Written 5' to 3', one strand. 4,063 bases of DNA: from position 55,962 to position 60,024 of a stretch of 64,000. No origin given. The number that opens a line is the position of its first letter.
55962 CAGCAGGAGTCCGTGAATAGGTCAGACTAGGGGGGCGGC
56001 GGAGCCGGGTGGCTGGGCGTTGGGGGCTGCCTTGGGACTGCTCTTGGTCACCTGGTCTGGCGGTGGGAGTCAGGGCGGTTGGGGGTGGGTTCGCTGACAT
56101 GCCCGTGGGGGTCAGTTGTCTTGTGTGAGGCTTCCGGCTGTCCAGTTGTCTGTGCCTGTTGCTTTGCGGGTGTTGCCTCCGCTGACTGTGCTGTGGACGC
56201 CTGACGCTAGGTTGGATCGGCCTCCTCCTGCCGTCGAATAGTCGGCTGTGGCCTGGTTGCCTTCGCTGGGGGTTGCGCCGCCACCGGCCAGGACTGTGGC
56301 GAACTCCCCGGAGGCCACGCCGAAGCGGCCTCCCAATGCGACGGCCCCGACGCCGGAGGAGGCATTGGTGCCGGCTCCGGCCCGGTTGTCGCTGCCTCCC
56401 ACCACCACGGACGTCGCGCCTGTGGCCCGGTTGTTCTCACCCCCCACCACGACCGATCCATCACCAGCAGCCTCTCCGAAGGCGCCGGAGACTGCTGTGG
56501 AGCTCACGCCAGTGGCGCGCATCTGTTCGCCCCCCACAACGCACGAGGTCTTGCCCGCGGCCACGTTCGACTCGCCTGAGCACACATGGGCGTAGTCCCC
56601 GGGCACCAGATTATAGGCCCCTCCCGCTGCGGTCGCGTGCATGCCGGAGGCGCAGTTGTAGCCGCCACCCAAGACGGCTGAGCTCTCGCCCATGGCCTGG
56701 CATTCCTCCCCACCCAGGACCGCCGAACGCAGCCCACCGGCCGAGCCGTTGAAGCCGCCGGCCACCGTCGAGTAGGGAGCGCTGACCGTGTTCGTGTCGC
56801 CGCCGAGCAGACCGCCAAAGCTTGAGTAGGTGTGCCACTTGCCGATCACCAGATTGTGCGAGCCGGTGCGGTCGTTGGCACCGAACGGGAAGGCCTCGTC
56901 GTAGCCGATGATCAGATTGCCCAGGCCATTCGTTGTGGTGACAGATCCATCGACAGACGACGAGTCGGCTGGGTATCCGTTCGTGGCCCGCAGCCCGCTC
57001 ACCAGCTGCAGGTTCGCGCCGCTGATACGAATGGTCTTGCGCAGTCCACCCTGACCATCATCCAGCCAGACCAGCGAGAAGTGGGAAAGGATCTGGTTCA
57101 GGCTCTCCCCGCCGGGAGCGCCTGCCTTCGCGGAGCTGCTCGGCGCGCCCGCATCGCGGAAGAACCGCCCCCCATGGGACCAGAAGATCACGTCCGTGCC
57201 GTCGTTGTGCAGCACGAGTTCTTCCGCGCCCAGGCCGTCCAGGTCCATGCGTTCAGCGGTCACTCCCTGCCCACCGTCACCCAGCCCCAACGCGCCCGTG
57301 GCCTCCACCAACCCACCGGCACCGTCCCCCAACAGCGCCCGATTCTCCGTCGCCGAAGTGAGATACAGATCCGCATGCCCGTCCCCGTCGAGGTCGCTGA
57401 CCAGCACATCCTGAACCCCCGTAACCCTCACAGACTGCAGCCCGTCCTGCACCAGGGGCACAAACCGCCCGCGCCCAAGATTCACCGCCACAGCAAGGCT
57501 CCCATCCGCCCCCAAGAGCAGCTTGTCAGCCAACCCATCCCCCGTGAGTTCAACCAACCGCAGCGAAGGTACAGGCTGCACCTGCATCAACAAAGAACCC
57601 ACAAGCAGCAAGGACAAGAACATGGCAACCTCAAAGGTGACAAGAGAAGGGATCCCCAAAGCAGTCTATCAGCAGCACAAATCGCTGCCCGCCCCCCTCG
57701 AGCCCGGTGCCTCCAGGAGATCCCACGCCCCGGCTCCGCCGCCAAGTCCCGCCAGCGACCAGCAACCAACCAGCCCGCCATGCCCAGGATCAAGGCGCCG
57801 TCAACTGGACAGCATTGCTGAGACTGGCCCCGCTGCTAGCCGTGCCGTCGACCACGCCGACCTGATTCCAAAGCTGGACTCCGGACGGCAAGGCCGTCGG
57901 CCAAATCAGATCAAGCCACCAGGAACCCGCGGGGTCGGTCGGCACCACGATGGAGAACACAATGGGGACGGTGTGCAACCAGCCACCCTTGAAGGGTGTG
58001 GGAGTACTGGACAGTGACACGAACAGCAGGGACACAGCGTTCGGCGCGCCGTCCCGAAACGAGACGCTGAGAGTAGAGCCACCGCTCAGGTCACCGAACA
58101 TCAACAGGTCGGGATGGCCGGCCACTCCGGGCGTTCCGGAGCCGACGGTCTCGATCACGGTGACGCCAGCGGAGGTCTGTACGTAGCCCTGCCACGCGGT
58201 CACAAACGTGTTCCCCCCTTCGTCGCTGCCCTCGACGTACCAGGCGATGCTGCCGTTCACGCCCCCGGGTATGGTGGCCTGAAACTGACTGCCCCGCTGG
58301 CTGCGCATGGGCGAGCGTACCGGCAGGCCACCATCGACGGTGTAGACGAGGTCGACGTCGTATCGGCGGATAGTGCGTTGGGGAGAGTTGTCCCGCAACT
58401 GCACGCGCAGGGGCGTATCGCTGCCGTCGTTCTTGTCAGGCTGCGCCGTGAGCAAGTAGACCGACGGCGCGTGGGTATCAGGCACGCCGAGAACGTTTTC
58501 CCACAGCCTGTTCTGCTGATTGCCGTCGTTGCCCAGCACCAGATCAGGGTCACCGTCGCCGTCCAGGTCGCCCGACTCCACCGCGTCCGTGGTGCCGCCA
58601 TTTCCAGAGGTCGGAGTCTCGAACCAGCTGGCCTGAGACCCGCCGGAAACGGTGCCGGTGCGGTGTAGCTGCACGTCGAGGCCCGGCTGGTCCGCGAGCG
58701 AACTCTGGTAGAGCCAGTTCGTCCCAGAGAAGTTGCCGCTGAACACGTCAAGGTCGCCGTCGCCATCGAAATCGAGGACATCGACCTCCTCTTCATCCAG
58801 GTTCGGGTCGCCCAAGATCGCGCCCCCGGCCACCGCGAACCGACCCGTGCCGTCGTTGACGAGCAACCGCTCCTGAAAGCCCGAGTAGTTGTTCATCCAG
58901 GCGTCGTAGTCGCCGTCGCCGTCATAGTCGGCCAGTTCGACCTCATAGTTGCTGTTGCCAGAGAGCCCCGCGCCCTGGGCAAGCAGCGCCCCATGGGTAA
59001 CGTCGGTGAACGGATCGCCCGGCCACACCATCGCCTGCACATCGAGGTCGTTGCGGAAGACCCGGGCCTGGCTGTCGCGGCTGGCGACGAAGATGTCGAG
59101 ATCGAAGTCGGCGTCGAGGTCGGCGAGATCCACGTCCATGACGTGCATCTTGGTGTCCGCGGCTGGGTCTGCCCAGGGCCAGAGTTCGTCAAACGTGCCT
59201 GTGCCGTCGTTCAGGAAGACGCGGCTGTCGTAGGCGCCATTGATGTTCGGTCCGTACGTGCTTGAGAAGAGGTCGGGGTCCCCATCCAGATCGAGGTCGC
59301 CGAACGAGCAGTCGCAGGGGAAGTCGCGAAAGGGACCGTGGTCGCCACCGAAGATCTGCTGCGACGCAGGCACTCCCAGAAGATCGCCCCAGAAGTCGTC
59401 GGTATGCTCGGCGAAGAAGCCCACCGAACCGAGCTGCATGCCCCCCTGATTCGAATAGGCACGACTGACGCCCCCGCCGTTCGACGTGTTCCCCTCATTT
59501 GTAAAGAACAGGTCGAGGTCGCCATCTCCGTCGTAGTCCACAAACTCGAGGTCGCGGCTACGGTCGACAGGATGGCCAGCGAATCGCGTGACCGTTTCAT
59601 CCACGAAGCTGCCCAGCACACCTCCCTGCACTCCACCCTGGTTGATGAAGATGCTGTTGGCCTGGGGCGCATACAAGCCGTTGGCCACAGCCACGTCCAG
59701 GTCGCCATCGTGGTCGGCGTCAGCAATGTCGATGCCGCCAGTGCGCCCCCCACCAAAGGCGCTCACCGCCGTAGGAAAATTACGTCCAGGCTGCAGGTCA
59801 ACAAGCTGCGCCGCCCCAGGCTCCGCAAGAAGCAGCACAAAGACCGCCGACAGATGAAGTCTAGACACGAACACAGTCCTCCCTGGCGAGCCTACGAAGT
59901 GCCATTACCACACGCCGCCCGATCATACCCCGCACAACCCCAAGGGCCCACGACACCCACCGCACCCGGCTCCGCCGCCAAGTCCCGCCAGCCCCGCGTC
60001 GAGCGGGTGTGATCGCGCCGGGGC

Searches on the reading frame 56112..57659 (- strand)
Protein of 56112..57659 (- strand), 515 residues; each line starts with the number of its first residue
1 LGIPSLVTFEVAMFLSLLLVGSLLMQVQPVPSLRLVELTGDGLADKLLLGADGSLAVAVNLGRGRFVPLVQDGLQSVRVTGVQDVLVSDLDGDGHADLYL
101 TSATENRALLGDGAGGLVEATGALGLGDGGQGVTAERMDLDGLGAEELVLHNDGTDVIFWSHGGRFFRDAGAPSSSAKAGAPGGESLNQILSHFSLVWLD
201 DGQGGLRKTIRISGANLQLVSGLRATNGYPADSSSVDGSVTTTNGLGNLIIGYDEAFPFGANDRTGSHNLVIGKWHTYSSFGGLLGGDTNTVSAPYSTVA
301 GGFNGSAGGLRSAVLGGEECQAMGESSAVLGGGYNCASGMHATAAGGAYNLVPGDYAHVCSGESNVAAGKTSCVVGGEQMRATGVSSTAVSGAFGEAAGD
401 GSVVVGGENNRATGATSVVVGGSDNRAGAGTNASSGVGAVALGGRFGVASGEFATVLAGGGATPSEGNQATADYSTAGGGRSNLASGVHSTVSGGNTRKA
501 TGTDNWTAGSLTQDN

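Call 21: search_protein_families(library=pfam, proteins=[window:56112-57659:-], max_evalue=0.01)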
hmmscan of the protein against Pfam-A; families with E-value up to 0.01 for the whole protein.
window:56112-57659:- (515 aa): 3 families
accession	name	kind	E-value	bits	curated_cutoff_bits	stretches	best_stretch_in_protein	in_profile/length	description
PF13517.12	FG-GAP_3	-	3.1e-11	44.2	26.9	2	38-99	2-60/61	FG-GAP-like repeat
PF21300.2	LbR_Ice_bind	-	6.8e-08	32.9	30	1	313-406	7-97/97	Grass antifreeze beta roll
PF01839.29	FG-GAP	-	0.00042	20.6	22.1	1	84-114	4-30/37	FG-GAP repeat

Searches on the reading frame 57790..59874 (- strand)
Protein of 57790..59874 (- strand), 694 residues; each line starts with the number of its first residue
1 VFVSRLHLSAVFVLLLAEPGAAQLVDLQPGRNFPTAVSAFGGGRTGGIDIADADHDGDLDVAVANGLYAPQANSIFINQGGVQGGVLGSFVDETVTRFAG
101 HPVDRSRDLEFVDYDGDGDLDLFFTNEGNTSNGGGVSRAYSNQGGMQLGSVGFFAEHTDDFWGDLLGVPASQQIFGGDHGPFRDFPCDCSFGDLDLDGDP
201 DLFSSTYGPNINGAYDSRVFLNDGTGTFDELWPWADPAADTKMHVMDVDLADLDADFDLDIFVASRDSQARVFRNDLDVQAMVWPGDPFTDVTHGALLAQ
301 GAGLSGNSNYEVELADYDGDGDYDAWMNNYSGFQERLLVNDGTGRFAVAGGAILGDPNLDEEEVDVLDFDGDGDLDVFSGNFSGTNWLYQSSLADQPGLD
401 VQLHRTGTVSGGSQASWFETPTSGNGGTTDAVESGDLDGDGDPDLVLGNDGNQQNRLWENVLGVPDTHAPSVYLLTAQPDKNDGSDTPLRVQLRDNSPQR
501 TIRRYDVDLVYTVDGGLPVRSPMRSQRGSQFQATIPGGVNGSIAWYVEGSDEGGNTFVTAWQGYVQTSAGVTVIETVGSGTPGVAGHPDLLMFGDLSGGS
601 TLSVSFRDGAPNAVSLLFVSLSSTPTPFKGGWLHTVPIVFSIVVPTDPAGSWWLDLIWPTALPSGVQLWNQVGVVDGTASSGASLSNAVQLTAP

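Call 5: search_protein_families(library=pfam, proteins=[window:57790-59874:-], max_evalue=1)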
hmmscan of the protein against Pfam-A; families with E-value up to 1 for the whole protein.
window:57790-59874:- (694 aa): 2 families
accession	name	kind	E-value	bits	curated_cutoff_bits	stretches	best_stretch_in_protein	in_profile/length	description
PF13517.12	FG-GAP_3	-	1.9e-23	83.3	26.9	7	193-263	1-61/61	FG-GAP-like repeat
PF01839.29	FG-GAP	-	1.1e-10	41.6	22.1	3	432-455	5-32/37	FG-GAP repeat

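Call 6: search_protein_families(library=ncbifam, proteins=[window:57790-59874:-], max_evalue=1)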
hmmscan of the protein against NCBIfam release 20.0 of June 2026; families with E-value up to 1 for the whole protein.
window:57790-59874:- (694 aa): 0 families
